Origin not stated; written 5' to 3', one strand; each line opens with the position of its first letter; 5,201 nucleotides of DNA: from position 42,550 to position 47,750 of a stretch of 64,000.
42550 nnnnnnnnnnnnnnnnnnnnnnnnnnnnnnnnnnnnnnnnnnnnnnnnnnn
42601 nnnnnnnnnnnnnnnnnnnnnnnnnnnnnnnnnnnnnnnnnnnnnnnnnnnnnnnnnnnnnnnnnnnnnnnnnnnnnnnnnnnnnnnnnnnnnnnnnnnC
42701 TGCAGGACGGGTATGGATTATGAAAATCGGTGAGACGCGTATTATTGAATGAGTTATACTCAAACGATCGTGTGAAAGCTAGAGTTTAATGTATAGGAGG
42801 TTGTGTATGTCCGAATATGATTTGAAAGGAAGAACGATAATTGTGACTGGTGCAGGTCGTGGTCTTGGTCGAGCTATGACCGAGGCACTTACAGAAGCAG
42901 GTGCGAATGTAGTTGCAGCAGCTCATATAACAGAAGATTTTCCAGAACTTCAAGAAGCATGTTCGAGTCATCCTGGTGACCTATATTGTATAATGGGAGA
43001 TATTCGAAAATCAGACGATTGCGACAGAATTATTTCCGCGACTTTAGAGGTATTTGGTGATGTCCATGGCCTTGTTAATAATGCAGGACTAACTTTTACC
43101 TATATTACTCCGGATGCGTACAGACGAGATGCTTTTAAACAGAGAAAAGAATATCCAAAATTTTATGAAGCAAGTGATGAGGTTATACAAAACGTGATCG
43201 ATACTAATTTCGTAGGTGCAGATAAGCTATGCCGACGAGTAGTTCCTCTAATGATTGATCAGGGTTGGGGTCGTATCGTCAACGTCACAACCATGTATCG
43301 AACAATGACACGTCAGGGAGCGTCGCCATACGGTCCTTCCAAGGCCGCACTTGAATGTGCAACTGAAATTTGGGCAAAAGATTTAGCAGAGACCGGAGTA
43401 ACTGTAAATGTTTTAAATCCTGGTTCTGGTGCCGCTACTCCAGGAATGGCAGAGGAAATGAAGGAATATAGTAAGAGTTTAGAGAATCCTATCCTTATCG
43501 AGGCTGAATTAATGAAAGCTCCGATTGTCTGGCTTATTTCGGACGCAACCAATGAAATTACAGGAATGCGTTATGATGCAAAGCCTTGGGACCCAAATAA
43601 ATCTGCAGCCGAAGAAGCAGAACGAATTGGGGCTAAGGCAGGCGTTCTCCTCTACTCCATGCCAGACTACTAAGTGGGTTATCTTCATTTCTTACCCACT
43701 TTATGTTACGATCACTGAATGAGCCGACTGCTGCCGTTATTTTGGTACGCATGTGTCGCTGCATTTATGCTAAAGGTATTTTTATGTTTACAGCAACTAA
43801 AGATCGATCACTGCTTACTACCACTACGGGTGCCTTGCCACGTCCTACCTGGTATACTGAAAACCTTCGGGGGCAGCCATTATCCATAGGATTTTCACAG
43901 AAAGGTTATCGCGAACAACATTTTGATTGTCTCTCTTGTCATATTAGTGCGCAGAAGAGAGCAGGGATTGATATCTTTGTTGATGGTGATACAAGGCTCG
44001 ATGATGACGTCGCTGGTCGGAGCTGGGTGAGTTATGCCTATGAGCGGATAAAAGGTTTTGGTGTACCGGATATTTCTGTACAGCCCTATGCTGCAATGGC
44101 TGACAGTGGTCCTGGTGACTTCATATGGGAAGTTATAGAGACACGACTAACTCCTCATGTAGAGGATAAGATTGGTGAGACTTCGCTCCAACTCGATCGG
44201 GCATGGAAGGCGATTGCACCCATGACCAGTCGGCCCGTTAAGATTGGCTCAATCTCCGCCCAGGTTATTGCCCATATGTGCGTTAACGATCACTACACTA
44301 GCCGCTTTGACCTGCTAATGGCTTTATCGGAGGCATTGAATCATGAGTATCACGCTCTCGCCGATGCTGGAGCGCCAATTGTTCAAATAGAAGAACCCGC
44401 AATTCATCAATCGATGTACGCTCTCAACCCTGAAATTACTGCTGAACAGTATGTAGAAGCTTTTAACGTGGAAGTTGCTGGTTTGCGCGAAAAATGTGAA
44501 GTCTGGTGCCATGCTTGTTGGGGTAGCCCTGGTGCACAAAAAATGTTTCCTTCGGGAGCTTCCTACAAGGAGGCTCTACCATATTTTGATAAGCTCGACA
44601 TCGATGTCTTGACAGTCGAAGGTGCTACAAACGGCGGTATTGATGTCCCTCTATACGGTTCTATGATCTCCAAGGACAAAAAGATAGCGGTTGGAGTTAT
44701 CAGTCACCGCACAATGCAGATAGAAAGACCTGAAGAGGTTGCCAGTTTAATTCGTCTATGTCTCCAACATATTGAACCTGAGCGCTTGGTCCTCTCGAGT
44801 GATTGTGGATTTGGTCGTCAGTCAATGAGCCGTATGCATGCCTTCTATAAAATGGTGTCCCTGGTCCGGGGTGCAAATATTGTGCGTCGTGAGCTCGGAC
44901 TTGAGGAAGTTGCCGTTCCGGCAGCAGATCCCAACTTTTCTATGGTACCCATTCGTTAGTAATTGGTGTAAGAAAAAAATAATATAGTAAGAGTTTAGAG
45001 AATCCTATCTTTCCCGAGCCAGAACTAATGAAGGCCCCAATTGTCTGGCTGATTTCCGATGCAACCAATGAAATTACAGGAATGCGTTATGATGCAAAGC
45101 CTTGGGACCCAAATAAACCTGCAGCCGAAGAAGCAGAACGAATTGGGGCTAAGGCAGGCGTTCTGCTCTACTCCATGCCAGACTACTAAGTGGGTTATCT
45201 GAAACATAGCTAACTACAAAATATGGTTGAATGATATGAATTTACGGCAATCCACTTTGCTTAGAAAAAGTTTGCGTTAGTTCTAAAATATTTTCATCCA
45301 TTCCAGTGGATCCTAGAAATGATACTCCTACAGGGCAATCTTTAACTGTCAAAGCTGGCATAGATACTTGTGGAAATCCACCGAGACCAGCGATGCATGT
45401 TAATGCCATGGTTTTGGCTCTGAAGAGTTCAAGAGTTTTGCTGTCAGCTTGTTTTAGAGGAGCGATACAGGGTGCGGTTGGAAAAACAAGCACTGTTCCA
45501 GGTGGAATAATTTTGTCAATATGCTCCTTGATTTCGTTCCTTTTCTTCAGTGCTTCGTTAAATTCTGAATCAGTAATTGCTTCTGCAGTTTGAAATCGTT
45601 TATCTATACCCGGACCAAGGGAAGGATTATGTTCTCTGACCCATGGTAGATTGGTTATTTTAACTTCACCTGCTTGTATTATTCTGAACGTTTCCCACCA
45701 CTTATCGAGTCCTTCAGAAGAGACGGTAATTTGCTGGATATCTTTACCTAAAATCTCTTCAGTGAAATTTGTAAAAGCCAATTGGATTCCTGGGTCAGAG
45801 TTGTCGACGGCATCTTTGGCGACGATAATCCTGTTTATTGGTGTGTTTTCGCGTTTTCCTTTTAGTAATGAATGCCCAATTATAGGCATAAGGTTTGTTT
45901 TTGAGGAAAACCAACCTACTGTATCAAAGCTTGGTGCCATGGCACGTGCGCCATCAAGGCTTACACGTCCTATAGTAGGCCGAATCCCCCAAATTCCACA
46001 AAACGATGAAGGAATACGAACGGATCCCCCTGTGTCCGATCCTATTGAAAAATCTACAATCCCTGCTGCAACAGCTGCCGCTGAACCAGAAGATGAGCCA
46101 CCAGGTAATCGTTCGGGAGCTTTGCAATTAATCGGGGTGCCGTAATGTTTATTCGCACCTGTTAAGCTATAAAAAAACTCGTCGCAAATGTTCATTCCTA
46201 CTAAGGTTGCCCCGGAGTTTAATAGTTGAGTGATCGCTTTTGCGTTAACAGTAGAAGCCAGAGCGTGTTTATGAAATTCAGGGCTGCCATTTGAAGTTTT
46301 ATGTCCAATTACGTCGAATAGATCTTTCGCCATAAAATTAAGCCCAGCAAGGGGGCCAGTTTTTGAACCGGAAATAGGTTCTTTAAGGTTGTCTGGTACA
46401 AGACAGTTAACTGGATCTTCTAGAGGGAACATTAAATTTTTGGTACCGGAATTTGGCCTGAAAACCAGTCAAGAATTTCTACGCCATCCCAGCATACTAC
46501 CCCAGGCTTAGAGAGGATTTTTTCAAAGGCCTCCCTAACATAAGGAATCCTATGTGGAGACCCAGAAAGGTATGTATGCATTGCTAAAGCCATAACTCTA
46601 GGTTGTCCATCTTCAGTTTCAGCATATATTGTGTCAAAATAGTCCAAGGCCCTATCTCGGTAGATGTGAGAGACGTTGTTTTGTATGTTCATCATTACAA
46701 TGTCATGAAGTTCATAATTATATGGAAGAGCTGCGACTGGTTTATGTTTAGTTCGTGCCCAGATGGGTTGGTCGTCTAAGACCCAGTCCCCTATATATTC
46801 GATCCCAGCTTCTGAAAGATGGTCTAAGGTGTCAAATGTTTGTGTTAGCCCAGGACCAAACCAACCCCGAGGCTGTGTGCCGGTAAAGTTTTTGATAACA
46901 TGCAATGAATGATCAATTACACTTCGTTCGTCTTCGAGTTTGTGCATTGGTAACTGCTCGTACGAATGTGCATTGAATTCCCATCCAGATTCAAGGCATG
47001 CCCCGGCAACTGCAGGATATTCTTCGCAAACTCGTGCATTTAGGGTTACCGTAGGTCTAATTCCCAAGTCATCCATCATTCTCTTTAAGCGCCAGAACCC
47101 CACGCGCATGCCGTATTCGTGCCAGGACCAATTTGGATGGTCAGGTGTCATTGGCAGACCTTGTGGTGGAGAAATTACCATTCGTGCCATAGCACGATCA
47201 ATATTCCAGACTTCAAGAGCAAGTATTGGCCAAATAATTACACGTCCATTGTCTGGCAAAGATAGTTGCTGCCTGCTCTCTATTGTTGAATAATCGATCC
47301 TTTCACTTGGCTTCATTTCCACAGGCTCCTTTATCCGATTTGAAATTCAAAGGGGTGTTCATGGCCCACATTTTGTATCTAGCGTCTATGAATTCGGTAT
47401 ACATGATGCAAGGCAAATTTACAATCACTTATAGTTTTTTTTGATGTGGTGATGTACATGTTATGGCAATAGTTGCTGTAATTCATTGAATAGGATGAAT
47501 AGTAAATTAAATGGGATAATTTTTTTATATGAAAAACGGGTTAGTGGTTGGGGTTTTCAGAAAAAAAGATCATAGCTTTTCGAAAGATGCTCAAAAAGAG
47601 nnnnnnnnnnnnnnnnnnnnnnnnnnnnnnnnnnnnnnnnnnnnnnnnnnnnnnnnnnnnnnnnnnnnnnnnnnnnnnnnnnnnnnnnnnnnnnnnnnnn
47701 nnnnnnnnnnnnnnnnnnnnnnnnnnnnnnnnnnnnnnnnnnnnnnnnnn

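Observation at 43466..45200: MetE-like gene inserted between 219-bp direct repeats that duplicate the 3' end of the SDR gene: Campbell-type integration footprint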

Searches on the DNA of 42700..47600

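Call 66: search_rna_families(source=window, start=42700, end=47600, threshold=evalue, max_evalue=1)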
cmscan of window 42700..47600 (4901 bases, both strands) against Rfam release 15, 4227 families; matches with E-value up to 1: 2.
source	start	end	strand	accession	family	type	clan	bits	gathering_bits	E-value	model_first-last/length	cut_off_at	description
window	45257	45327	-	RF03149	RAGATH-12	Gene; sRNA;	-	21.8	75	0.42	1-78/78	no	RAGATH-12 RNA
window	46525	46555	+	RF02359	MS2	Cis-reg;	-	18.7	40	0.5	1-36/36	no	Bacteriophage MS2 operator hairpin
